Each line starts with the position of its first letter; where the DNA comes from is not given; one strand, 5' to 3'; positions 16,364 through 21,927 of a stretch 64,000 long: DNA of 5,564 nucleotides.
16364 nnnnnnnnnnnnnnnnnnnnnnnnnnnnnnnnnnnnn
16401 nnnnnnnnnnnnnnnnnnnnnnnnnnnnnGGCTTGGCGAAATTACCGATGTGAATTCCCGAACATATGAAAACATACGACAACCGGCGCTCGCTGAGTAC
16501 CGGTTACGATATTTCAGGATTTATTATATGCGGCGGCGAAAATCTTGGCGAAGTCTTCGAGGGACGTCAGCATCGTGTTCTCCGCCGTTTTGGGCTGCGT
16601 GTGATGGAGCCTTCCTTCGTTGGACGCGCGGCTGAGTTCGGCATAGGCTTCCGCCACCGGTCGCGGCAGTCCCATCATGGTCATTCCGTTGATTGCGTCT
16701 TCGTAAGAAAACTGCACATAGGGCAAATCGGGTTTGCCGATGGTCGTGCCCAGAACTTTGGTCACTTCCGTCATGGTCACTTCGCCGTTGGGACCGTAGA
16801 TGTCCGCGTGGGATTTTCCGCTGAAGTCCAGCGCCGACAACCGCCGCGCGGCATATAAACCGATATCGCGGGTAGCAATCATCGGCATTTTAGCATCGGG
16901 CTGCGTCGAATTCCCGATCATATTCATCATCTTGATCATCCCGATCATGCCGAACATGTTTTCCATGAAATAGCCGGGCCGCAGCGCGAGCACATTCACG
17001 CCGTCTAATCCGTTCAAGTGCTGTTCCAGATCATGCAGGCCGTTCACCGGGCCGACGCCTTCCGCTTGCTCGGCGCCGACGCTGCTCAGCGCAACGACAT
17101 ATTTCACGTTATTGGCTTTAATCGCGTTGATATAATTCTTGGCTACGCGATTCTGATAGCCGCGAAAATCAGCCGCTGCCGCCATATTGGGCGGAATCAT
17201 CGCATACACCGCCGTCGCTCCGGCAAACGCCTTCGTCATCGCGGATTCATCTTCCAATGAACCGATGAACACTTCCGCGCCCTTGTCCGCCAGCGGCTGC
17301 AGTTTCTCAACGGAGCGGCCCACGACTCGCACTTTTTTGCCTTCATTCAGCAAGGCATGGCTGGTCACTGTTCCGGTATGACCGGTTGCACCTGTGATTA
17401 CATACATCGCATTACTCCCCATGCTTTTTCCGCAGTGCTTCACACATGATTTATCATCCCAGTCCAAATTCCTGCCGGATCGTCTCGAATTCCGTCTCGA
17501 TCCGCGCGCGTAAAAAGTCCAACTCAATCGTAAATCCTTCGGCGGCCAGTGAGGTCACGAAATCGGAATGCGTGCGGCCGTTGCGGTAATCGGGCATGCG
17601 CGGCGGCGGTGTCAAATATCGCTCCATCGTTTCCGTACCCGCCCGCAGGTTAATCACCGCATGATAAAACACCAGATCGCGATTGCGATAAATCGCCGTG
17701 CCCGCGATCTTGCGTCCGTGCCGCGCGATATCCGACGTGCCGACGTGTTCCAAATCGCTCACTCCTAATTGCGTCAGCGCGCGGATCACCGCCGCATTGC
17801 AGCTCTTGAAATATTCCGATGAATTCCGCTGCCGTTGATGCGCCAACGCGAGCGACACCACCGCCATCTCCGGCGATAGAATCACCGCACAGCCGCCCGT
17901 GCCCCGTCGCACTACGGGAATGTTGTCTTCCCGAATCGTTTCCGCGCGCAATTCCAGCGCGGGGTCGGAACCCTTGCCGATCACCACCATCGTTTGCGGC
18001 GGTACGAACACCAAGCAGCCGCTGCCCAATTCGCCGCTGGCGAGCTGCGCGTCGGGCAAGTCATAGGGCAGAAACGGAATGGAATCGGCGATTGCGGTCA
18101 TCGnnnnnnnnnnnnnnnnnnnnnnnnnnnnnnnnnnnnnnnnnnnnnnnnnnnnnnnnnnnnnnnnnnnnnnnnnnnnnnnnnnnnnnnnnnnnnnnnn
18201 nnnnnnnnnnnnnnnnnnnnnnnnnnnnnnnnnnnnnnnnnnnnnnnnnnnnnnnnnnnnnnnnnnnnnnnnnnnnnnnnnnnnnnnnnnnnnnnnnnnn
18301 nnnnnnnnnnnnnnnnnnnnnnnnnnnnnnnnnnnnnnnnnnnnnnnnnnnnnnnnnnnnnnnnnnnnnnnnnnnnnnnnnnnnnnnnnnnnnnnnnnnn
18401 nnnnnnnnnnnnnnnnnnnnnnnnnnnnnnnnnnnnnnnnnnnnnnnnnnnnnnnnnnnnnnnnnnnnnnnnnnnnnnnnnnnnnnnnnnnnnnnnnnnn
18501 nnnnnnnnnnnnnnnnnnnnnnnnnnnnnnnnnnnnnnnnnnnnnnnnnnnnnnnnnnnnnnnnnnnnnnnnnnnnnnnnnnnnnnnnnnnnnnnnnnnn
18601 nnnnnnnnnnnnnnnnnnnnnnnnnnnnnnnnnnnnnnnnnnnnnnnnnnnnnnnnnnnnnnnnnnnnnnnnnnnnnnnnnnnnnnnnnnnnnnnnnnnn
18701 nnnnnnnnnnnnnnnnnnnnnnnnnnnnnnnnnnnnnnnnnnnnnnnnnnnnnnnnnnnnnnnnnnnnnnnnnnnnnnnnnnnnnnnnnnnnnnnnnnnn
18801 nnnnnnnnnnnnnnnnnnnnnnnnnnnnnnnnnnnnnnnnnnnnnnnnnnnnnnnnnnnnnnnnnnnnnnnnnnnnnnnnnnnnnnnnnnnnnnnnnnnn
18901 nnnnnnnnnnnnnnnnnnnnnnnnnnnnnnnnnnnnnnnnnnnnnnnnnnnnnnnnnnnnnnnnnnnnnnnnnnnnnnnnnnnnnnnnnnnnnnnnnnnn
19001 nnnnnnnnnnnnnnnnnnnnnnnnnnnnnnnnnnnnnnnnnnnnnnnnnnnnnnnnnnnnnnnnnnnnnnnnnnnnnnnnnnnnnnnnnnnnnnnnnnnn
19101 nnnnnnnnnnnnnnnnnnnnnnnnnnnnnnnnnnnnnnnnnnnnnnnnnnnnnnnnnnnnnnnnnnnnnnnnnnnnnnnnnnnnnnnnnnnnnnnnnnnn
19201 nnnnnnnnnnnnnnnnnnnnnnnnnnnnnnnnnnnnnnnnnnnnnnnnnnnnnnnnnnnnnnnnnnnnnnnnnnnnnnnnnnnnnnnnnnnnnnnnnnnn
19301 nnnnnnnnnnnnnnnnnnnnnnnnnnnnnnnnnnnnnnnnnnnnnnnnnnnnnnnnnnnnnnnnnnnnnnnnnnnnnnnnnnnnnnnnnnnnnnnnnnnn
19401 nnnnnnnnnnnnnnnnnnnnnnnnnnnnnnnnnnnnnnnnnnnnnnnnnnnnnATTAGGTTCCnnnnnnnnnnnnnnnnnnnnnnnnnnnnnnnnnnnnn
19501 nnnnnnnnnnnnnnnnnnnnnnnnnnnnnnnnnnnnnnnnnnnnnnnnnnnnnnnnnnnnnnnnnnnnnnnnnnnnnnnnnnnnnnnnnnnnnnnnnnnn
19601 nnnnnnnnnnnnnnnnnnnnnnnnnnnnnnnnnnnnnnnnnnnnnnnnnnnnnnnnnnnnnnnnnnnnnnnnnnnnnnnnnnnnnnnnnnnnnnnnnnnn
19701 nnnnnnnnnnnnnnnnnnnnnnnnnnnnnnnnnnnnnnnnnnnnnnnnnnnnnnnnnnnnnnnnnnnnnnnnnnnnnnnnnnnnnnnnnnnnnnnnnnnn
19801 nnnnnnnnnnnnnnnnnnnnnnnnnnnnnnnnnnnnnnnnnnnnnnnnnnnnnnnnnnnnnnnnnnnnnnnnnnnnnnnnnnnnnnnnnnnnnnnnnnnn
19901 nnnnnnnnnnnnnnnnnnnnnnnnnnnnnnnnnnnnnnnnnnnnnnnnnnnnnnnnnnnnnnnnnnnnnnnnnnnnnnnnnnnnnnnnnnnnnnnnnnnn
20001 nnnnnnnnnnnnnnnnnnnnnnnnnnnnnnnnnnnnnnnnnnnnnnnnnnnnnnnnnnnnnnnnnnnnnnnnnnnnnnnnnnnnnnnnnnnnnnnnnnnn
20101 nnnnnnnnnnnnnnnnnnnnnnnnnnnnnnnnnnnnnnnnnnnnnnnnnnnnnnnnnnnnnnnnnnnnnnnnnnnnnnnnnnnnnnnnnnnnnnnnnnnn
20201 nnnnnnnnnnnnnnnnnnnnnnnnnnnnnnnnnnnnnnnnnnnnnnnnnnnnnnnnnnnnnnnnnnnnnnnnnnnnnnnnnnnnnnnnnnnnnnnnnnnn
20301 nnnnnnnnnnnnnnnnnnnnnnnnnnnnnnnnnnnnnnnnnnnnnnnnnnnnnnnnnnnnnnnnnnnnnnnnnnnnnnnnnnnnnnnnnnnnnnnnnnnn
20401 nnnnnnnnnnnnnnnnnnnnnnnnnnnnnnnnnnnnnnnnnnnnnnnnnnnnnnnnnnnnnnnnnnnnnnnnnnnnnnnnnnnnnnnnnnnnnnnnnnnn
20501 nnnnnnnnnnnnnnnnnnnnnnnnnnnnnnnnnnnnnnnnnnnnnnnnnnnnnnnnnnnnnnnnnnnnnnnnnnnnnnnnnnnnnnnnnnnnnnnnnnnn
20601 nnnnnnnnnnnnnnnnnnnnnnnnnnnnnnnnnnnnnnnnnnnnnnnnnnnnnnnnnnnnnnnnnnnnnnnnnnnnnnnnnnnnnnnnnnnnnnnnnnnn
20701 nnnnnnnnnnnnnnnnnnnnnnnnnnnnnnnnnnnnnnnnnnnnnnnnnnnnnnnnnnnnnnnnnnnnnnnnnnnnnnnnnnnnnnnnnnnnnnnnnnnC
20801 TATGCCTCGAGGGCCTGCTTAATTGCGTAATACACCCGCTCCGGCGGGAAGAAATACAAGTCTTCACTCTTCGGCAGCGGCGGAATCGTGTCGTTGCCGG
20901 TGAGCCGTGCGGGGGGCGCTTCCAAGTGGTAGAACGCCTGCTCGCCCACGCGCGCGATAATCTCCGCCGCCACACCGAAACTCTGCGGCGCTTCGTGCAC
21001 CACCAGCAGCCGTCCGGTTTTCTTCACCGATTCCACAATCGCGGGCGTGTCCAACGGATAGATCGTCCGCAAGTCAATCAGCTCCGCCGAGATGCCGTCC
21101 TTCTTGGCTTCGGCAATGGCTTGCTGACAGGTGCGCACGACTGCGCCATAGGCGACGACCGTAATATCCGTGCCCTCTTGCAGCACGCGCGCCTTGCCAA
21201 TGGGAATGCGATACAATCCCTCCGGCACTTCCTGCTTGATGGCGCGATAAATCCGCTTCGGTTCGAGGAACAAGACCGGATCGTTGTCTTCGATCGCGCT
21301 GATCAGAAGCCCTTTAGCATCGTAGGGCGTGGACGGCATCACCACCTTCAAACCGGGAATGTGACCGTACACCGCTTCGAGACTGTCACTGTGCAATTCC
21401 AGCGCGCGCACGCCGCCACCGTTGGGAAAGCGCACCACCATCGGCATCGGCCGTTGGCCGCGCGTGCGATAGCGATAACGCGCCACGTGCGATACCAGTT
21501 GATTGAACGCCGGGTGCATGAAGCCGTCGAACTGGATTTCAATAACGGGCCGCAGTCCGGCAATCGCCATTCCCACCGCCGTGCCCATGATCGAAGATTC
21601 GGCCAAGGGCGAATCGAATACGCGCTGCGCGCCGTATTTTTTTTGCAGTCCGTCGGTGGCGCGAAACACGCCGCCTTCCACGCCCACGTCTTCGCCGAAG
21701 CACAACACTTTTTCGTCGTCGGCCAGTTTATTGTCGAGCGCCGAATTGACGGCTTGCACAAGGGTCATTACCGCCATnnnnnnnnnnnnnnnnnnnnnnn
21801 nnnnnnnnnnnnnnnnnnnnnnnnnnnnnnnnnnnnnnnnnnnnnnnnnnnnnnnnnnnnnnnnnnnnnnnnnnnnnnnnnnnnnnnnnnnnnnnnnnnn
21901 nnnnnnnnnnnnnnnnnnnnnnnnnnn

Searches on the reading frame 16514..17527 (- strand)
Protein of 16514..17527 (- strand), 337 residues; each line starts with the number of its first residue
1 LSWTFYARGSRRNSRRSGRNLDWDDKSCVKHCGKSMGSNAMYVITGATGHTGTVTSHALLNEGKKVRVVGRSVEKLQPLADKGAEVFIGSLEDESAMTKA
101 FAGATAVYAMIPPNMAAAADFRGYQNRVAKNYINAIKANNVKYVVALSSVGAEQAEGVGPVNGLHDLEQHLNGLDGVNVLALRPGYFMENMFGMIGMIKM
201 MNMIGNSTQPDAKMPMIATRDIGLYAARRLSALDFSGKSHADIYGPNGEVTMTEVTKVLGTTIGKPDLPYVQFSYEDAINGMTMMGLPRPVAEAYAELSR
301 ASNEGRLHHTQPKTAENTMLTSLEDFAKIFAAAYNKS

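Call 43: search_protein_families(library=pfam, proteins=[window:16514-17527:-], max_evalue=0.0001)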
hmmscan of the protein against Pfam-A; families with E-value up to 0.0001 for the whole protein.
window:16514-17527:- (337 aa): 3 families
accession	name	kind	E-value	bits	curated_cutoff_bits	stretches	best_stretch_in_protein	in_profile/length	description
PF05368.20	NmrA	-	5.3e-22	79.2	27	1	43-307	6-272/298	NmrA-like family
PF13460.12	NAD_binding_10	-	1.2e-17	64.8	27.2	1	46-155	1-104/184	NAD(P)H-binding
PF01370.27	Epimerase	-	3.2e-08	33.7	20.9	1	43-150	2-116/240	NAD dependent epimerase/dehydratase family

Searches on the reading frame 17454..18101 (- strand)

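Call 43: search_protein_families(library=pfam, proteins=[window:17454-18101:-], max_evalue=0.0001)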
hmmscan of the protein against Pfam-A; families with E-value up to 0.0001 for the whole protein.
window:17454-18101:- (215 aa): 1 family
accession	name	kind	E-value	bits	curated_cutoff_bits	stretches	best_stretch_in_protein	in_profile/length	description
PF21948.1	LplA-B_cat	-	7.9e-29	101.5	27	1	28-205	23-199/200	Lipoyl protein ligase A/B catalytic domain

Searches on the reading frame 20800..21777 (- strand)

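Call 43: search_protein_families(library=pfam, proteins=[window:20800-21777:-], max_evalue=0.0001)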
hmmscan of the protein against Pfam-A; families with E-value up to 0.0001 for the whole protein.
window:20800-21777:- (325 aa): 3 families
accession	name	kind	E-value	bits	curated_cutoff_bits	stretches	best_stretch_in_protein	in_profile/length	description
PF02779.29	Transket_pyr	-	5.7e-41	140.5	27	1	4-178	3-173/174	Transketolase, pyrimidine binding domain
PF02780.25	Transketolase_C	-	6.4e-38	129.9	25.9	1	194-315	1-124/124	Transketolase, C-terminal domain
PF17147.9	PFOR_II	-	2.7e-07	31.3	27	1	204-274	2-71/102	Pyruvate:ferredoxin oxidoreductase core domain II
